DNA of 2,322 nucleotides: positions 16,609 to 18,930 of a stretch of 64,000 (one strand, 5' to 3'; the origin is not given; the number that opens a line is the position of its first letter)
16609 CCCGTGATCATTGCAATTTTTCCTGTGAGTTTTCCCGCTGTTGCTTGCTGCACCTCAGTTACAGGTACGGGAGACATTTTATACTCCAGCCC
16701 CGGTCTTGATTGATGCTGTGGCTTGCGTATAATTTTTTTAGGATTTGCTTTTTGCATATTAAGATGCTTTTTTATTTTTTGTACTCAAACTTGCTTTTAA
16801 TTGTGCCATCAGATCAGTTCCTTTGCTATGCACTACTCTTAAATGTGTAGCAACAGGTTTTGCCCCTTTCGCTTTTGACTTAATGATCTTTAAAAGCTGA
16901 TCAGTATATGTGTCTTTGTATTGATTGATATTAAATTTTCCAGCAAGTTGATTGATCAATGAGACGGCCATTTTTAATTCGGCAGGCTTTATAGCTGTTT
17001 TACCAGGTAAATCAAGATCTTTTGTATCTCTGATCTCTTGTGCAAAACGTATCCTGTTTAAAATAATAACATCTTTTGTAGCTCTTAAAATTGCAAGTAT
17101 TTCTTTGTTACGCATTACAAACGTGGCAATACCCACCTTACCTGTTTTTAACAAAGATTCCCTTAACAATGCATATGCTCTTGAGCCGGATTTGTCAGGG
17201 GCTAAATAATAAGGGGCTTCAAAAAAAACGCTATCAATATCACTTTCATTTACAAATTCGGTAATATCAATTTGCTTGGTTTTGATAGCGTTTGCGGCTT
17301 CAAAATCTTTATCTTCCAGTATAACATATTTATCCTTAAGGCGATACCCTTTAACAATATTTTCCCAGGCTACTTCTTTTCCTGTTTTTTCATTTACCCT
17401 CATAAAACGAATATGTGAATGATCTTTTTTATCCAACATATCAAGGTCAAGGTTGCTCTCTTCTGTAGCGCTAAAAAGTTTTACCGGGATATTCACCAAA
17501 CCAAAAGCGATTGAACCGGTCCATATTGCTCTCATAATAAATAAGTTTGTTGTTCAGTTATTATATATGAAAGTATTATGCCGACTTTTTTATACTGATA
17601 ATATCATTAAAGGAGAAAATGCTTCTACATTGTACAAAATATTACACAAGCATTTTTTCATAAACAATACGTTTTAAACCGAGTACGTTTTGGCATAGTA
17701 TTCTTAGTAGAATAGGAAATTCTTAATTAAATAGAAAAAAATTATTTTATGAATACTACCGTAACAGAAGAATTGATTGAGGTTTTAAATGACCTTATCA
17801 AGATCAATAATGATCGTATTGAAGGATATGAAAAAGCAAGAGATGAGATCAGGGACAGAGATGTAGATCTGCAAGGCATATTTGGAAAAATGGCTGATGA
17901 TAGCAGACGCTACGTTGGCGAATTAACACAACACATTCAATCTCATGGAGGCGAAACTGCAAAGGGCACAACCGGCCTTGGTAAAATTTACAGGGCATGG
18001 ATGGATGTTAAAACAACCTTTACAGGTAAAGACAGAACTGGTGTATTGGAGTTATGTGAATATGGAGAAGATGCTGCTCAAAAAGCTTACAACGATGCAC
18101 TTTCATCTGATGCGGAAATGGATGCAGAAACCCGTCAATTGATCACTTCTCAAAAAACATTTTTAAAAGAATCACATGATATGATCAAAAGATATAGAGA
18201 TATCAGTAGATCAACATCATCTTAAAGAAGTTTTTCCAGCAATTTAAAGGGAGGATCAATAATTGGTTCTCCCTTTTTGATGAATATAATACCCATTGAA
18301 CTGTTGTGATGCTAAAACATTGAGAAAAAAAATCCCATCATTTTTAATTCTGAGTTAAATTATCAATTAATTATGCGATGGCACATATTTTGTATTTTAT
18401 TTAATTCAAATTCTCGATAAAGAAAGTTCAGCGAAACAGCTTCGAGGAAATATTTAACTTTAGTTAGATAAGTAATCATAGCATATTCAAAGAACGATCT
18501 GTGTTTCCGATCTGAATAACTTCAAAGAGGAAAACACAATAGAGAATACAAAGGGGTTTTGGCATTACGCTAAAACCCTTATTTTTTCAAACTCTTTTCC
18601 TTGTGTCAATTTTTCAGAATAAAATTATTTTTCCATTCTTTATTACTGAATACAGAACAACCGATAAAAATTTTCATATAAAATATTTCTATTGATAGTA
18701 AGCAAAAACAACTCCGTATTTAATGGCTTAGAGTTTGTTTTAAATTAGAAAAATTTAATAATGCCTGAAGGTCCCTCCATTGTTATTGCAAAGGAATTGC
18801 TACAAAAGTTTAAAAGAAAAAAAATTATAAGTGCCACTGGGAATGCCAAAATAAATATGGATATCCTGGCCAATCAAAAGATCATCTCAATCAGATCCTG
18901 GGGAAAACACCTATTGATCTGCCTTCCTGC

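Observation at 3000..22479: Thirteen copies of a sigma54-like GGCAY-N5-TTG(T/A) element precede the transcription units of a DNA-repair/stress cluster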

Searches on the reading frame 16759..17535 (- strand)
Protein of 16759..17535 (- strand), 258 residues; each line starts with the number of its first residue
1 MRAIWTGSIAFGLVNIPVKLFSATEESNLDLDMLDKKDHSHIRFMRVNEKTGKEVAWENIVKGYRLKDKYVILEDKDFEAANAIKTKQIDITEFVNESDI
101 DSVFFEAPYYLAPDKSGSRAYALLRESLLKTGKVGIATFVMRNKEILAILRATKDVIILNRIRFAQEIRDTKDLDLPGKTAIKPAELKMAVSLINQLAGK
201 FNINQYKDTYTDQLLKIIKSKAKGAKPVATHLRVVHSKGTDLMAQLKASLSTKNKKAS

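Call 9: search_protein_families(library=pfam, proteins=[window:16759-17535:-], max_evalue=0.01)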
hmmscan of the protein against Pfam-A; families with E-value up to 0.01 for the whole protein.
window:16759-17535:- (258 aa): 1 family
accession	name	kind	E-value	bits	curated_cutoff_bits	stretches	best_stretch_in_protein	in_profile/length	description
PF02735.22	Ku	-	4.6e-48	164.1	25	1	11-189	2-190/190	Ku70/Ku80 beta-barrel domain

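Call 12: find_related_loci(query=window:16759-17535:-, collection=genome_contigs, flank=10000)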
Query window:16759-17535:- (258 aa) in genome_contigs; peptide patterns used: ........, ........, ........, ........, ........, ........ (x = any residue, [..] = any of these).
599 stretches matched a pattern (row limit reached: there are more); 548 encode a relative of the query (tblastn E <= 1e-3); the best 80 are kept; 80 distinct loci.
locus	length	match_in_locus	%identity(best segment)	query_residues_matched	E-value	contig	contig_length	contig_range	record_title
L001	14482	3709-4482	74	1-258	1e-130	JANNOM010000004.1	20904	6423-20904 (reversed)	MAG: Chitinophagaceae bacterium isolate SOY_34_metabat_331 SOY_34_k141_1614307, whole genome shotgun sequence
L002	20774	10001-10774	74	1-258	3e-130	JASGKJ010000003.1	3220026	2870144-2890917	MAG: Ferruginibacter sp. isolate 5N573 JMF-2111-06-0005.ont.bin.573_2, whole genome shotgun sequence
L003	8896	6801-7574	74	1-258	2e-130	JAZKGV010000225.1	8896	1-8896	MAG: Bacteroidota bacterium isolate DC_RB_04_SPN110320-bin068_1 DCRB04SPN_B068_1_000000000225, whole genome shotgun sequ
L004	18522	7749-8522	72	1-258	2e-128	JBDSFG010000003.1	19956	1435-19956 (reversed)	MAG: Ginsengibacter sp. isolate cluster1_bin.222 k127_10250050, whole genome shotgun sequence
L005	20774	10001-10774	74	1-258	2e-128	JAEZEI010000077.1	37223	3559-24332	MAG: Bacteroidetes bacterium isolate OH_CBrB_32 k127_2323801, whole genome shotgun sequence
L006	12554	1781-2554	73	1-258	2e-128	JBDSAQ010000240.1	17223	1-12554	MAG: Ginsengibacter sp. isolate cluster1_bin.113 k127_12311321, whole genome shotgun sequence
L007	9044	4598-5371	72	1-258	5e-128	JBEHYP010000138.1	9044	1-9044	MAG: Bacteroidota bacterium isolate ESF1.bin.55 NODE_8954_length_9044_cov_4.296702, whole genome shotgun sequence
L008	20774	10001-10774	71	1-258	1e-127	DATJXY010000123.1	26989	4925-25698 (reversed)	MAG TPA_asm: Puia sp. isolate SMAG_U15138 k141_2636267, whole genome shotgun sequence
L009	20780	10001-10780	72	1-258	2e-127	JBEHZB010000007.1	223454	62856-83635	MAG: Bacteroidota bacterium isolate ESF1.bin.95 NODE_58_length_223454_cov_14.871599, whole genome shotgun sequence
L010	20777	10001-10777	73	1-258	2e-126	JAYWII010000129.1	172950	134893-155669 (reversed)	MAG: Chitinophagaceae bacterium isolate GLR81_GL56_UP_2_metabinner_1 GLR81_GL56_UP_2_metabinner_1_128, whole genome shot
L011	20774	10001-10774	72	1-258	1e-125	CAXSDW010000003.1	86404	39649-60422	MAG: uncultured Chitinophagaceae bacterium isolate private_X16_metawrap_bin.22 genome assembly, contig: private_X16_meta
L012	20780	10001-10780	72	1-258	2e-125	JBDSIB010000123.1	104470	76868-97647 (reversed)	MAG: Ferruginibacter sp. isolate cluster1_bin.29 k127_8962569, whole genome shotgun sequence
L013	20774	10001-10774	71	1-258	4e-125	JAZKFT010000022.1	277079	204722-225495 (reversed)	MAG: Bacteroidota bacterium isolate DC_RB_04_SPN110320-bin015_1 DCRB04SPN_B015_1_000000000022, whole genome shotgun sequ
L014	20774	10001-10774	71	1-258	5e-125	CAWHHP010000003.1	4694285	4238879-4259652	MAG: uncultured Chitinophagaceae bacterium isolate MFD01916.bin.1.143 genome assembly, contig: contig_1630, whole genome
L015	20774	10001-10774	71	1-258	7e-125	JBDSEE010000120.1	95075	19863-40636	MAG: Ferruginibacter sp. isolate cluster1_bin.198 k127_10459939, whole genome shotgun sequence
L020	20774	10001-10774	71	1-258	8e-124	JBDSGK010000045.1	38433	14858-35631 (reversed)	MAG: Ferruginibacter sp. isolate cluster1_bin.250 k127_6110000, whole genome shotgun sequence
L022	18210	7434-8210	73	1-258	2e-123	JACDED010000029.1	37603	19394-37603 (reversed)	MAG: Bacteroidetes bacterium isolate MGR_bin351 SD2902_NODE_144_length_37603_cov_1.219207, whole genome shotgun sequence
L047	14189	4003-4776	69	1-258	1e-119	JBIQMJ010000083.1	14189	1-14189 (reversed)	MAG: Segetibacter koreensis isolate mag.13h NODE_1119_length_14189, whole genome shotgun sequence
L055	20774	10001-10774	71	1-258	5e-119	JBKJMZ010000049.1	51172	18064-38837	MAG: Ferruginibacter sp. isolate ant_bin.348 k117_471899, whole genome shotgun sequence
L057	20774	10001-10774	68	1-258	3e-119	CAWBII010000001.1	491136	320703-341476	MAG: uncultured Chitinophagaceae bacterium isolate MFD05841.bin.3.261 genome assembly, contig: contig_102979, whole geno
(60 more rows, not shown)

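Call 37: search_protein_families(library=pfam, proteins=[L022:14634-16052:+, L055:15041-16447:+, L055:17593-18990:+, L009:4352-5761:+, L022:14256-14627:+, L022:60-1487:-, L022:1939-3390:-, L022:4358-5428:+, L022:10844-11797:-, L022:16111-18153:-], max_evalue=0.001)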
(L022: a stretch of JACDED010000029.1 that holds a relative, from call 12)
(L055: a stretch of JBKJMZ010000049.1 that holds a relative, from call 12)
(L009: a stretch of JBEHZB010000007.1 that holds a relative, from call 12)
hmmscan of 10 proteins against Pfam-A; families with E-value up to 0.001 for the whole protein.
L022:14634-16052:+ (472 aa): 9 families
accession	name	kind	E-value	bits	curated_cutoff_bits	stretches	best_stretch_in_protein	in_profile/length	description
PF00158.32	Sigma54_activat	-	4.8e-65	218.8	20.2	1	152-318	1-167/168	Sigma-54 interaction domain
PF00072.30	Response_reg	-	8.3e-28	97.2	30.2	1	4-112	1-109/111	Response regulator receiver domain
PF25601.1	AAA_lid_14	-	9.8e-23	80.2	27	1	324-400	1-77/87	AAA+ ATPase lid domain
PF14532.12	Sigma54_activ_2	-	5.5e-20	72.4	25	1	153-323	1-138/138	Sigma-54 interaction domain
PF02954.25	HTH_8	-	7.5e-10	38.8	22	1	430-465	6-41/42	Bacterial regulatory protein, Fis family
PF07728.20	AAA_5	-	2.8e-08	34.3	22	1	176-313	2-139/139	AAA domain (dynein-related subfamily)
PF20030.5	bpMoxR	-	2.6e-06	27.1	27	0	164-298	22-149/205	MoxR domain in the MoxR-vWA-beta-propeller ternary systems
PF07724.20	AAA_2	-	6.9e-06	26.6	27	1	175-301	5-132/166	AAA domain (Cdc48 subfamily)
PF00004.35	AAA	-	1.8e-05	25.6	21.2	1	176-294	1-110/131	ATPase family associated with various cellular activities (AAA)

L055:15041-16447:+ (468 aa): 10 families
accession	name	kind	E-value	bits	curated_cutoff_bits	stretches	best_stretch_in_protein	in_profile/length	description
PF00158.32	Sigma54_activat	-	1.1e-64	217.7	20.2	1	152-316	3-167/168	Sigma-54 interaction domain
PF00072.30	Response_reg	-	1.1e-24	87.2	30.2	1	5-114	1-109/111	Response regulator receiver domain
PF25601.1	AAA_lid_14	-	1.5e-22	79.7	27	1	322-400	1-79/87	AAA+ ATPase lid domain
PF14532.12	Sigma54_activ_2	-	1.4e-20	74.3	25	1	152-321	2-138/138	Sigma-54 interaction domain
PF07728.20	AAA_5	-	1.6e-11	44.8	22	1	174-311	2-139/139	AAA domain (dynein-related subfamily)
PF02954.25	HTH_8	-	2.6e-10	40.3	22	1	426-463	5-42/42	Bacterial regulatory protein, Fis family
PF20030.5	bpMoxR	-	2.1e-06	27.4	27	1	164-295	26-148/205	MoxR domain in the MoxR-vWA-beta-propeller ternary systems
PF07724.20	AAA_2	-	1e-05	26.1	27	1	172-297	4-130/166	AAA domain (Cdc48 subfamily)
PF00004.35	AAA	-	1.3e-05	26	21.2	1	174-298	1-118/131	ATPase family associated with various cellular activities (AAA)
PF01078.27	Mg_chelatase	-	1.7e-05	24.8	20.3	0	229-288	93-154/207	Magnesium chelatase, subunit ChlI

L055:17593-18990:+ (465 aa): 9 families
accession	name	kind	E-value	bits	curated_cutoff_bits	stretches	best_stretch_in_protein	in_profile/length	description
PF00158.32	Sigma54_activat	-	3.5e-64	216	20.2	1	147-312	3-168/168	Sigma-54 interaction domain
PF00072.30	Response_reg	-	1.4e-26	93.2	30.2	1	5-114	1-110/111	Response regulator receiver domain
PF25601.1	AAA_lid_14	-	8.8e-25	86.8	27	1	317-397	1-81/87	AAA+ ATPase lid domain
PF14532.12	Sigma54_activ_2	-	1e-19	71.6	25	1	147-316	2-138/138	Sigma-54 interaction domain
PF07728.20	AAA_5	-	2.5e-11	44.2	22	1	169-306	2-139/139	AAA domain (dynein-related subfamily)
PF02954.25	HTH_8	-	4.8e-09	36.2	22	1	416-454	4-42/42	Bacterial regulatory protein, Fis family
PF01078.27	Mg_chelatase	-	1.8e-06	27.9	20.3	0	225-287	94-158/207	Magnesium chelatase, subunit ChlI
PF20030.5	bpMoxR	-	2e-06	27.5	27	1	160-287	25-146/205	MoxR domain in the MoxR-vWA-beta-propeller ternary systems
PF07724.20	AAA_2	-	8.7e-05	23.1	27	1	168-295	5-133/166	AAA domain (Cdc48 subfamily)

L009:4352-5761:+ (469 aa): 10 families
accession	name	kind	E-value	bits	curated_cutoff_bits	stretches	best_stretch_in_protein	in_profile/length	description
PF00158.32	Sigma54_activat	-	2.9e-65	219.5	20.2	1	149-314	2-167/168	Sigma-54 interaction domain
PF00072.30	Response_reg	-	7.3e-25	87.7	30.2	1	5-114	1-110/111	Response regulator receiver domain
PF25601.1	AAA_lid_14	-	2.5e-22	78.9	27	1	320-401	1-82/87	AAA+ ATPase lid domain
PF14532.12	Sigma54_activ_2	-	3.5e-20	73.1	25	1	149-319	1-138/138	Sigma-54 interaction domain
PF07728.20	AAA_5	-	4.1e-13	50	22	1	172-309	2-139/139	AAA domain (dynein-related subfamily)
PF02954.25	HTH_8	-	7.6e-11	42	22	1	428-465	5-42/42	Bacterial regulatory protein, Fis family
PF01078.27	Mg_chelatase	-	1.3e-08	35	20.3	1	227-290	93-158/207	Magnesium chelatase, subunit ChlI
PF20030.5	bpMoxR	-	1.6e-06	27.8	27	1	161-290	23-146/205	MoxR domain in the MoxR-vWA-beta-propeller ternary systems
PF07724.20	AAA_2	-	2.3e-06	28.2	27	1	171-296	5-131/166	AAA domain (Cdc48 subfamily)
PF00004.35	AAA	-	1.2e-05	26.2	21.2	1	172-298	1-120/131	ATPase family associated with various cellular activities (AAA)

L022:14256-14627:+ (123 aa): 1 family
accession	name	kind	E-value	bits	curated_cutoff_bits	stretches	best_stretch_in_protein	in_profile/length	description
PF00072.30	Response_reg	-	2.6e-24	86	30.2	1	6-112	1-110/111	Response regulator receiver domain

L022:60-1487:- (475 aa): 9 families
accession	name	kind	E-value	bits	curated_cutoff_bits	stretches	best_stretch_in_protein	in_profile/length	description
PF02518.31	HATPase_c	-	8.2e-26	91.1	26.4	1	368-474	1-110/111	Histidine kinase-, DNA gyrase B-, and HSP90-like ATPase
PF00072.30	Response_reg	-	6.1e-14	52.6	30.2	1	10-111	2-101/111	Response regulator receiver domain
PF00512.31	HisKA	-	3.3e-11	43.5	26.9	1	261-325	4-64/66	His Kinase A (phospho-acceptor) domain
PF13426.13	PAS_9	-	2e-07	31.7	27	1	151-242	3-103/103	PAS domain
PF00989.32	PAS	-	1.4e-06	28.8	22.6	1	140-240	2-113/113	PAS fold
PF13188.13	PAS_8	-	3e-06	27.4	21.8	1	139-193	1-54/65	PAS domain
PF14501.12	HATPase_c_5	-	4e-05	23.9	22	1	372-458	5-89/102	GHKL domain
PF20274.4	cREC_REC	-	0.00012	23.1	27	1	14-78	6-60/88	Cyclic-phosphate processing Receiver domain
PF13589.12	HATPase_c_3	-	0.00028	21.4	25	1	374-434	4-62/137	Histidine kinase-, DNA gyrase B-, and HSP90-like ATPase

L022:1939-3390:- (483 aa): 3 families
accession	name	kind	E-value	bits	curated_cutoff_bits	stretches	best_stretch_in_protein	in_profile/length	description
PF02518.31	HATPase_c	-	5.3e-22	78.8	26.4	1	353-479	2-109/111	Histidine kinase-, DNA gyrase B-, and HSP90-like ATPase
PF05227.19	CHASE3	-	6.2e-19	68.7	28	1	49-177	8-136/138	CHASE3 domain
PF00512.31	HisKA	-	1e-06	29.1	26.9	1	244-308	2-63/66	His Kinase A (phospho-acceptor) domain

L022:4358-5428:+ (356 aa): 3 families
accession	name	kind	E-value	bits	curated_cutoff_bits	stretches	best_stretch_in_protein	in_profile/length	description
PF01266.30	DAO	-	2.9e-49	168.9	27.9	1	2-338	15-351/353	FAD dependent oxidoreductase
PF13738.12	Pyr_redox_3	-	4.2e-05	23.4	30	1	138-195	78-134/305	Pyridine nucleotide-disulphide oxidoreductase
PF07992.20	Pyr_redox_2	-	0.00049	20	26.1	1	144-217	186-261/291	Pyridine nucleotide-disulphide oxidoreductase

L022:10844-11797:- (317 aa): 3 families
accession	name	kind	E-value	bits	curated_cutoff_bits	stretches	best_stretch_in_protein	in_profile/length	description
PF13621.12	Cupin_8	-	1.5e-32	113.9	27.4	1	17-234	3-244/252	Cupin-like domain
PF08007.18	JmjC_2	-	7.1e-07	29.3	22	1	143-234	39-117/127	JmjC domain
PF07883.17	Cupin_2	-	0.00096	19.3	27.2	0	200-223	33-56/70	Cupin domain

L022:16111-18153:- (680 aa): 6 families
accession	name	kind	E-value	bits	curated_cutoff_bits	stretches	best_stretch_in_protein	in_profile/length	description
PF08447.18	PAS_3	-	9.3e-30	103.2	25.6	2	322-407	2-88/89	PAS fold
PF02518.31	HATPase_c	-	6.2e-21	75.4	26.4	1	560-679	5-110/111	Histidine kinase-, DNA gyrase B-, and HSP90-like ATPase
PF00512.31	HisKA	-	4e-11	43.2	26.9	1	450-512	3-63/66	His Kinase A (phospho-acceptor) domain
PF13426.13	PAS_9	-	2.7e-07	31.2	27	1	316-413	7-103/103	PAS domain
PF00989.32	PAS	-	4e-06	27.3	22.6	1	301-411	3-113/113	PAS fold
PF08448.16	PAS_4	-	0.00011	22.8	23.1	0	350-414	45-108/110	PAS fold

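Call 40: find_encoding_contigs(protein=window:16759-17535:-, flank=10000, max_places=3)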
Protein window:16759-17535:- (258 aa): no gene with exactly this product is on record in the collection.

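Call 68: search_protein_families(library=pfam, proteins=[L047:4779-5387:+, L009:8629-9720:+, L057:14148-14450:-, L022:3636-4226:+, L055:8005-8487:+, L057:19037-19981:+, L022:13108-13458:+, L009:6649-6993:+, L009:5969-6547:-, L020:14323-19557:+], max_evalue=0.001)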
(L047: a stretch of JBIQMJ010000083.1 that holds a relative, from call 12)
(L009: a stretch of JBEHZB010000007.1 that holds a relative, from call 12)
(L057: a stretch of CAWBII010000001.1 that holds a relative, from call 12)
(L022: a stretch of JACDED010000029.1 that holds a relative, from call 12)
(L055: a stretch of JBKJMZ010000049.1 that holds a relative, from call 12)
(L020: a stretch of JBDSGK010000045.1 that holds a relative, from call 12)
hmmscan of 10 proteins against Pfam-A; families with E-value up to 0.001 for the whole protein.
L047:4779-5387:+ (202 aa): 1 family
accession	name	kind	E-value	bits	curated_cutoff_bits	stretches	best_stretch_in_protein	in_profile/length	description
PF13298.12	LigD_N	-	5.6e-44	149.1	31.1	1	34-148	1-107/107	DNA Ligase D 3'-phosphoesterase domain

L009:8629-9720:+ (363 aa): 2 families
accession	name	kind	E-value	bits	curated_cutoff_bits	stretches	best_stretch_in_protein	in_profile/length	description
PF01028.25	Topoisom_I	-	1.5e-38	132.9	23.7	1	113-337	7-221/228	Eukaryotic DNA topoisomerase I, catalytic core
PF21338.2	Top1B_N_bact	-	2.5e-21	75.6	27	1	51-97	2-49/49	Bacterial DNA topoisomerase IB, N-terminal domain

L057:14148-14450:- (100 aa): 1 family
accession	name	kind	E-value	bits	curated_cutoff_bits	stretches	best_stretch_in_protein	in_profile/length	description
PF12732.12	YtxH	-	9.5e-19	68.1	37.5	1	8-71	2-61/71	YtxH-like protein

L022:3636-4226:+ (196 aa): 1 family
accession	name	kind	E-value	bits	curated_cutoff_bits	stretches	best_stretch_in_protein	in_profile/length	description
PF05974.18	DUF892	-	5.5e-38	130.9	23.7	1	22-170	2-150/159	Domain of unknown function (DUF892)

L055:8005-8487:+ (160 aa): 1 family
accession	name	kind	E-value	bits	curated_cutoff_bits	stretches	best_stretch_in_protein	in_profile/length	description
PF16242.11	Pyrid_ox_like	-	3.3e-06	27.1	28.8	1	12-129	6-128/149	Pyridoxamine 5'-phosphate oxidase like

L057:19037-19981:+ (314 aa): 1 family
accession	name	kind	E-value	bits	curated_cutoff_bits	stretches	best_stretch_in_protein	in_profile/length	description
PF03631.20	Virul_fac_BrkB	-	8e-48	163.8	33.7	1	24-281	2-257/259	Virulence factor BrkB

L022:13108-13458:+ (116 aa): 1 family
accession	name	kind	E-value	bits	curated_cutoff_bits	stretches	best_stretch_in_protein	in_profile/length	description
PF07332.16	Phage_holin_3_6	-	2.1e-09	37.9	28.4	1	11-100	8-96/116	Putative Actinobacterial Holin-X, holin superfamily III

L009:6649-6993:+ (114 aa): 0 families

L009:5969-6547:- (192 aa): 0 families

L020:14323-19557:+ (1744 aa): 2 families
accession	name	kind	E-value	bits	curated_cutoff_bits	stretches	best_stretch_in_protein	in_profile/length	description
PF04357.19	TamB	-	8.4e-54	183.7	22.4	1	1270-1711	7-373/381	TamB, inner membrane protein subunit of TAM complex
PF05359.17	DUF748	-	1.4e-14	53.6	50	1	8-193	12-188/1037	Domain of Unknown Function (DUF748)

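Call 72: search_protein_families(library=ncbifam, proteins=[L009:4352-5761:+, L022:14634-16052:+], max_evalue=0.001)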
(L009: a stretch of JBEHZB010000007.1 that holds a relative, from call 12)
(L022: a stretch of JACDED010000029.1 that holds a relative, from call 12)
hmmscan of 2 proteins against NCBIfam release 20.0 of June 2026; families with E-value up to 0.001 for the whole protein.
L009:4352-5761:+ (469 aa): 104 families (the best 25 are shown)
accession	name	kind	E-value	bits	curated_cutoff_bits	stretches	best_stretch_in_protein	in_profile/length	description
NF008469.0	PRK11361.1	equivalog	5.5e-114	381.4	714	1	3-465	5-454/461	acetoacetate metabolism transcriptional regulator AtoC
TIGR02915.1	PEP_resp_reg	equivalog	1.3e-110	370.3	502.6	1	5-466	1-443/445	PEP-CTERM-box response regulator transcription factor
TIGR01818.1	ntrC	equivalog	3.5e-110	369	558.6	1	5-464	1-462/463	nitrogen regulation protein NR(I)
NF007689.0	PRK10365.1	equivalog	7.3e-110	367.8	760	1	5-462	8-439/441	sigma-54-dependent response regulator transcription factor ZraR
NF041946.1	LuxO_transreg_Vib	equivalog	1.1e-107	360.7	800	1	8-467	2-462/463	quorum-sensing sigma-54 dependent transcriptional regulator LuxO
NF041552.1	TF_PrdR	equivalog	4.3e-102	342.3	795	1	144-466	265-577/577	sigma-54 dependent transcriptional regulator PrdR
NF038308.1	RNA_repair_RtcR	equivalog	1.4e-98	331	650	1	130-466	164-517/530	RNA repair transcriptional activator RtcR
TIGR01817.1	nifA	equivalog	1.4e-97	327.7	528.85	1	134-465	184-527/534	nif-specific transcriptional activator NifA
NF003451.0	PRK05022.1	equivalog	1.5e-96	324.2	476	1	124-460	169-503/512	nitric oxide reductase transcriptional regulator NorR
NF008176.1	PRK10923.1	equivalog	5.3e-92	308.8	620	1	4-464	5-465/469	nitrogen regulation protein NR(I)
NF050807.1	TransRegFlbDCaul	equivalog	5.5e-92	309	750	1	165-467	137-440/454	sigma-54-dependent transcriptional regulator FlbD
NF011695.0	PRK15115.1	equivalog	3e-90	303.1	763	1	2-398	6-387/445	two-component system response regulator GlrR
NF051870.1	NAssimRespRegNtrX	equivalog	4.8e-88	296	600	1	4-464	3-449/452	nitrogen assimilation response regulator NtrX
TIGR02974.1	phageshock_pspF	equivalog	5.4e-86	288.8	443.55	1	148-464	1-335/336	phage shock protein operon transcriptional activator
NF049963.1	RespRegFlgRCampy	domain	3.2e-85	286.6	750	1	5-389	3-377/429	fla regulon two-component system response regulator FlgR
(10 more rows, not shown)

L022:14634-16052:+ (472 aa): 116 families (the best 25 are shown)
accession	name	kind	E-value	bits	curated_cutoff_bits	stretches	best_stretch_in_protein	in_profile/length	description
NF008469.0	PRK11361.1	equivalog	1.8e-113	379.7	714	1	2-467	5-455/461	acetoacetate metabolism transcriptional regulator AtoC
TIGR01818.1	ntrC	equivalog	2.5e-110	369.4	558.6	1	4-464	1-461/463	nitrogen regulation protein NR(I)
NF007689.0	PRK10365.1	equivalog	4.5e-108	361.9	760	1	3-463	7-439/441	sigma-54-dependent response regulator transcription factor ZraR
TIGR02915.1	PEP_resp_reg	equivalog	8e-108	361.1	502.6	1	4-468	1-444/445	PEP-CTERM-box response regulator transcription factor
NF041552.1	TF_PrdR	equivalog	8.2e-103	344.7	795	1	123-467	239-577/577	sigma-54 dependent transcriptional regulator PrdR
NF041946.1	LuxO_transreg_Vib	equivalog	4.8e-99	332.2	800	1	7-467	2-461/463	quorum-sensing sigma-54 dependent transcriptional regulator LuxO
NF008176.1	PRK10923.1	equivalog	8.6e-97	324.6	620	1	3-464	5-464/469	nitrogen regulation protein NR(I)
NF003451.0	PRK05022.1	equivalog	2.3e-95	320.2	476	1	90-467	133-509/512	nitric oxide reductase transcriptional regulator NorR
NF011695.0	PRK15115.1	equivalog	4.5e-94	315.7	763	1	2-389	7-374/445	two-component system response regulator GlrR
TIGR01817.1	nifA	equivalog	2.1e-90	304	528.85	1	119-454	165-515/534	nif-specific transcriptional activator NifA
NF051870.1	NAssimRespRegNtrX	equivalog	2.5e-90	303.5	600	1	1-466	1-450/452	nitrogen assimilation response regulator NtrX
NF038308.1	RNA_repair_RtcR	equivalog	2.6e-90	303.8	650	1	149-460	179-505/530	RNA repair transcriptional activator RtcR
NF049963.1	RespRegFlgRCampy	domain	1.5e-88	297.5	750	1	4-468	3-429/429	fla regulon two-component system response regulator FlgR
NF050807.1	TransRegFlbDCaul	equivalog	1.7e-86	290.9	750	2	152-466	120-438/454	sigma-54-dependent transcriptional regulator FlbD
NF041906.1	V4R_TF_MobR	exception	1.6e-77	261.2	999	1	153-465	235-543/544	phenol degradation transcriptional regulator MobR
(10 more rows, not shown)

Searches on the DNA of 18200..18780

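Call 44: search_rna_families(source=window, start=18200, end=18780, threshold=evalue, max_evalue=1)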
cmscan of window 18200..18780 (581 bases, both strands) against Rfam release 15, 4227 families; matches with E-value up to 1: 2.
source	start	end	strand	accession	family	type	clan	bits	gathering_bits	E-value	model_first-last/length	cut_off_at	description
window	18247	18333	+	RF02527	SSRC38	Gene; sRNA;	-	21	80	0.22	1-166/166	no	Streptococcus sRNA SSRC38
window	18385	18428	+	RF01714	Ocean-V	Gene; sRNA;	-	17.4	75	0.9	1-72/72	no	Ocean-V RNA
